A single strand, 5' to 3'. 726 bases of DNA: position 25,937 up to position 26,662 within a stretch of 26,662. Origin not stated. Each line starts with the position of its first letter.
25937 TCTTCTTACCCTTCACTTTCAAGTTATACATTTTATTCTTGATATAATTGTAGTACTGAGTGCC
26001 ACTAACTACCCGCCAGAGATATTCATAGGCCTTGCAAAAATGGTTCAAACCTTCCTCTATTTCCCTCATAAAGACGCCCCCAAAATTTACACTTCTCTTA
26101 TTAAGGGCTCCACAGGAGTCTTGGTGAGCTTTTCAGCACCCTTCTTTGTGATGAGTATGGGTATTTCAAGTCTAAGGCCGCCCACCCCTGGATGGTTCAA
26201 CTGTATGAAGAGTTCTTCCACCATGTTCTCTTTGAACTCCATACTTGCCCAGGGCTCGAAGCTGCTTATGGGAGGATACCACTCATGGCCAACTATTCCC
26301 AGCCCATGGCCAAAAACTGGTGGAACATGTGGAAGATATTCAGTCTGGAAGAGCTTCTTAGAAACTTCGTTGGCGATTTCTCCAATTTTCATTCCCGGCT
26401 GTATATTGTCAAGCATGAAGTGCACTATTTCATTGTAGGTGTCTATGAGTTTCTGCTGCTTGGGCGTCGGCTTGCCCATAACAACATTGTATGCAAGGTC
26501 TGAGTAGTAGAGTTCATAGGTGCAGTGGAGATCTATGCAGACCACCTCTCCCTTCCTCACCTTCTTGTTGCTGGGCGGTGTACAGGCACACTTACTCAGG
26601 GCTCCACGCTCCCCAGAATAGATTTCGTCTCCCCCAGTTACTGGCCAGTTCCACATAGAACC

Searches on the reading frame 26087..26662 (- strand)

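Call 10: search_protein_families(library=pfam, proteins=[window:26087-26662:-], max_evalue=0.01)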
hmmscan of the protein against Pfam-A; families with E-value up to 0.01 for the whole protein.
window:26087-26662:- (191 aa): 1 family
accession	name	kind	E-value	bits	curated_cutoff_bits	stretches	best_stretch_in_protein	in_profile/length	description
PF00557.29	Peptidase_M24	-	1.8e-24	87.1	23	1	16-173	55-208/208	Metallopeptidase family M24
